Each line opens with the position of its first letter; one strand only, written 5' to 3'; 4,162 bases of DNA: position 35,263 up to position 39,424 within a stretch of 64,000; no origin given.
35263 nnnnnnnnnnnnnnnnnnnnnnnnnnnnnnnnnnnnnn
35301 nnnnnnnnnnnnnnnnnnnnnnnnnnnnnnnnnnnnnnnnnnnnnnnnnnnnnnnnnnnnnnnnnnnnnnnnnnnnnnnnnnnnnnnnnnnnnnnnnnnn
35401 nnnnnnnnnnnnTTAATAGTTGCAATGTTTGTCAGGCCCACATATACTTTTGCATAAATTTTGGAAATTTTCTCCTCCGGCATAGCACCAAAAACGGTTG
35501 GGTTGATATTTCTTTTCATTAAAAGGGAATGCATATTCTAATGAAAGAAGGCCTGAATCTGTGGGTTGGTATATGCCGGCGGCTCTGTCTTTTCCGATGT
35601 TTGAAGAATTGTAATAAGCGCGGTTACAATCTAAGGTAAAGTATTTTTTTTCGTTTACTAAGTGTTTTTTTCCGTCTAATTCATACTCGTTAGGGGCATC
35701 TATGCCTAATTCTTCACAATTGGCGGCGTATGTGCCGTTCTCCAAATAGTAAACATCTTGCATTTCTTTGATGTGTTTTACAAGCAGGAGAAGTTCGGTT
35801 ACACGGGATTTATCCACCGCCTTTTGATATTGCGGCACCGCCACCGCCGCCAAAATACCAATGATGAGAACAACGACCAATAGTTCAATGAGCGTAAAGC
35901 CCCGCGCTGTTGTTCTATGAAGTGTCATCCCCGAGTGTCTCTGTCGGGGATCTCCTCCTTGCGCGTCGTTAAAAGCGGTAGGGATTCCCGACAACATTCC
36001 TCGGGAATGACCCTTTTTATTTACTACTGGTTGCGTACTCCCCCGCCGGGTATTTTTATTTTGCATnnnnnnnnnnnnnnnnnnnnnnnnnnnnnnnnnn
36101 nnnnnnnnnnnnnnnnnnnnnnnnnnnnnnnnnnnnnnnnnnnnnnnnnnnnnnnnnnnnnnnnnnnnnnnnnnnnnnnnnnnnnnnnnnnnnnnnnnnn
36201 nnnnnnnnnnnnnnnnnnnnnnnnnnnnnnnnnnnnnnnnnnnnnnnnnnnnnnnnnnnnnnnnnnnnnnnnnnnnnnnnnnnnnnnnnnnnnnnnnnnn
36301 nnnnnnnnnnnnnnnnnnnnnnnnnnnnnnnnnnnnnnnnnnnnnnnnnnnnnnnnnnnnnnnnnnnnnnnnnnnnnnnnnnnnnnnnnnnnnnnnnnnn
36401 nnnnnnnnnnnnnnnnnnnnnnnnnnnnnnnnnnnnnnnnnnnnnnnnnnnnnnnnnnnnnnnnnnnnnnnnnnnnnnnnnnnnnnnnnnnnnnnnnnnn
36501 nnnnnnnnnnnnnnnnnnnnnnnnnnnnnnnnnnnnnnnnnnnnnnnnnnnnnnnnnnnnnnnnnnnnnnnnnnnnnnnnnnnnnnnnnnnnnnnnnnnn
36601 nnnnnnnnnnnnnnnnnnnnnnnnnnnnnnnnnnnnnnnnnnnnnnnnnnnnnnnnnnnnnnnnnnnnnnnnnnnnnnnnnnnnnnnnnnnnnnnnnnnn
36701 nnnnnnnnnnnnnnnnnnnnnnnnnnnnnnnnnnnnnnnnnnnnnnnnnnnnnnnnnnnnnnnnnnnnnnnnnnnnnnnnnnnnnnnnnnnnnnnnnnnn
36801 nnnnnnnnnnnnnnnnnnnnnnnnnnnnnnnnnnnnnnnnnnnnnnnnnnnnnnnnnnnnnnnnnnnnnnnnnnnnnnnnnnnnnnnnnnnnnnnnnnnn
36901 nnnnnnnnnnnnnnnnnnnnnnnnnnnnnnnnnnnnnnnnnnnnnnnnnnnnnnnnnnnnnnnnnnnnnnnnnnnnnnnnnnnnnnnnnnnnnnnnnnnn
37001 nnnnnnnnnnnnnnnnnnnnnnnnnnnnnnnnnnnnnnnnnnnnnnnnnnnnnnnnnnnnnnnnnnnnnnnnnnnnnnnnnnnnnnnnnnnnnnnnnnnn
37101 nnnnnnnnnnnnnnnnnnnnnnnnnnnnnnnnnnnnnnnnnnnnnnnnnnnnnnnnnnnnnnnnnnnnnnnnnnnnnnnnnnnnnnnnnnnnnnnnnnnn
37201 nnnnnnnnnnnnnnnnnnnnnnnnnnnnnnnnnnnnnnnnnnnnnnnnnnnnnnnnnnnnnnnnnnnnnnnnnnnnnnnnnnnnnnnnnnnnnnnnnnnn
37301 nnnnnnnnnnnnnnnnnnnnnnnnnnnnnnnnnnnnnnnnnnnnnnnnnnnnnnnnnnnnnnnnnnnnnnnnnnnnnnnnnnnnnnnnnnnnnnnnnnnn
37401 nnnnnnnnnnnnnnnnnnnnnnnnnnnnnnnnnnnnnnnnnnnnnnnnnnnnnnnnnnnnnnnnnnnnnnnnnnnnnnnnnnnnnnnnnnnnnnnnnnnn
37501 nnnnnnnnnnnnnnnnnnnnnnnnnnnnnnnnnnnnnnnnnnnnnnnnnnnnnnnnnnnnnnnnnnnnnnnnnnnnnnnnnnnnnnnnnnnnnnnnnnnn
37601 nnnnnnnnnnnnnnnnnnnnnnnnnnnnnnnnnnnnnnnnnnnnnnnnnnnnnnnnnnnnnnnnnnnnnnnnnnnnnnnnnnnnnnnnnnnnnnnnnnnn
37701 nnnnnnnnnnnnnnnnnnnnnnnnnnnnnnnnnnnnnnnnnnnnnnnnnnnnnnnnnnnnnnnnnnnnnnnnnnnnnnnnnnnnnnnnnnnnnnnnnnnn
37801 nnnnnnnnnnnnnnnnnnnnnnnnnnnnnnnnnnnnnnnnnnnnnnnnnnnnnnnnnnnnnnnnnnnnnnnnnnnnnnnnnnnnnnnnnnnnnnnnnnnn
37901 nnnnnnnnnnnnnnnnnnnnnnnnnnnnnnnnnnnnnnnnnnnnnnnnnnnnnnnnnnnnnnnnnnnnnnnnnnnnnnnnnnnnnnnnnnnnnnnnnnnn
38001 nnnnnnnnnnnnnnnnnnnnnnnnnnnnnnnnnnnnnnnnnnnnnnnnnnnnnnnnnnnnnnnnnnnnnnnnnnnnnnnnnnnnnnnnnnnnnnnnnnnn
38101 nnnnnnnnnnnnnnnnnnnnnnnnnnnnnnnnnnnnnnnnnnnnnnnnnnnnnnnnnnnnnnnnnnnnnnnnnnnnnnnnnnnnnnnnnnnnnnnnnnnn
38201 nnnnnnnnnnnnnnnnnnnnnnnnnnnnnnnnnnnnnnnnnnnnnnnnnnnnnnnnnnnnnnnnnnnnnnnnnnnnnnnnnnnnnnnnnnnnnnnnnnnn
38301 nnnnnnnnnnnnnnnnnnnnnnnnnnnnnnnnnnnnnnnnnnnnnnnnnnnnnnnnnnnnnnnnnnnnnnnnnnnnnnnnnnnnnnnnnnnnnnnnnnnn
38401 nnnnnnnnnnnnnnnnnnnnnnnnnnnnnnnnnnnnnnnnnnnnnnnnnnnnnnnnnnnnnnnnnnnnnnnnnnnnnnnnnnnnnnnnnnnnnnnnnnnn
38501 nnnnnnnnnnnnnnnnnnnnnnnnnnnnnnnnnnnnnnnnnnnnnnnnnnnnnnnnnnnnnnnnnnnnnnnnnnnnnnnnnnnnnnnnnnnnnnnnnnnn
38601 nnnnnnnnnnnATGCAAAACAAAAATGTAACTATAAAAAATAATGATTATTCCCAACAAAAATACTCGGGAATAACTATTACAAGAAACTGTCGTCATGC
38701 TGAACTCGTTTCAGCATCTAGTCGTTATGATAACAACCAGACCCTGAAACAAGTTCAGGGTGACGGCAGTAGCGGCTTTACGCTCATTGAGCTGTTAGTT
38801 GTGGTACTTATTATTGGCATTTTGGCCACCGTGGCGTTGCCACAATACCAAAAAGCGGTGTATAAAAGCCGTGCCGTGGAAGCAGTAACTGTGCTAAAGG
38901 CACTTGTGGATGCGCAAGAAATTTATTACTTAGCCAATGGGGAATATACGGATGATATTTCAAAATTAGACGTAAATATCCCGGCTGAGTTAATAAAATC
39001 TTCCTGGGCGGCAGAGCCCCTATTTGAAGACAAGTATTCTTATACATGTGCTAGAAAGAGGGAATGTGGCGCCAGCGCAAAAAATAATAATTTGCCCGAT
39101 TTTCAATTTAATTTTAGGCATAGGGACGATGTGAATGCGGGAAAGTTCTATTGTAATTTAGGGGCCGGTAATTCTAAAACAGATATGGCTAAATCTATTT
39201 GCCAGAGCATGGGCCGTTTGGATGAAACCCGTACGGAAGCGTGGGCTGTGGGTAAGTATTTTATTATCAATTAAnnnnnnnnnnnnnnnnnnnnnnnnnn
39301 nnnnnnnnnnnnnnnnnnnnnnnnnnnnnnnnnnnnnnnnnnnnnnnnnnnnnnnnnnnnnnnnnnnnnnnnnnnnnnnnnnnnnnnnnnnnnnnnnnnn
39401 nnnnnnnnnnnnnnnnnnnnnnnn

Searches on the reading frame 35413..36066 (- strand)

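Call 54: search_protein_families(library=pfam, proteins=[window:35413-36066:-], max_evalue=0.01)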
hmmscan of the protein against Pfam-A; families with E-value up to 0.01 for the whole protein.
window:35413-36066:- (217 aa): 3 families
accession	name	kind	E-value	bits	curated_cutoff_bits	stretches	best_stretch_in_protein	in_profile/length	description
PF07963.17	N_methyl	-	1.6e-07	31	21.2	1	54-76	4-26/27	Prokaryotic N-terminal methylation motif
PF16732.10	ComP_DUS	-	0.0023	19.2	27.3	1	78-147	1-60/87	Type IV minor pilin ComP, DNA uptake sequence receptor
PF16734.10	Pilin_GH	-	0.0031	18.3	28.9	1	96-129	8-44/114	Type IV pilin-like G and H, putative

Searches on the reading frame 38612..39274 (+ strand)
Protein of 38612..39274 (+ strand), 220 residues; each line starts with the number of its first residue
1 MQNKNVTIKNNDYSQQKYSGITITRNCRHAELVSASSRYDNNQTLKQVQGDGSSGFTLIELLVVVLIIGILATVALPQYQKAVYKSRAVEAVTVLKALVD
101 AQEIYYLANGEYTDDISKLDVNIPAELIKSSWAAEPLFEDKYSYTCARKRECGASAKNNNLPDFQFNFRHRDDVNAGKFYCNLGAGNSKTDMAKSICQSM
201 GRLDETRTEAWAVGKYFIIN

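Call 54: search_protein_families(library=pfam, proteins=[window:38612-39274:+], max_evalue=0.01)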
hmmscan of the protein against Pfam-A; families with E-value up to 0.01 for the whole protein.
window:38612-39274:+ (220 aa): 3 families
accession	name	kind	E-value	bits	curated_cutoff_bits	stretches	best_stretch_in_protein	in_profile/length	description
PF07963.17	N_methyl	-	1.8e-07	30.9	21.2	1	53-76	4-27/27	Prokaryotic N-terminal methylation motif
PF16734.10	Pilin_GH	-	1.1e-05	26.2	28.9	1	90-151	3-52/114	Type IV pilin-like G and H, putative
PF16732.10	ComP_DUS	-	0.00012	23.3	27.3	1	77-117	1-41/87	Type IV minor pilin ComP, DNA uptake sequence receptor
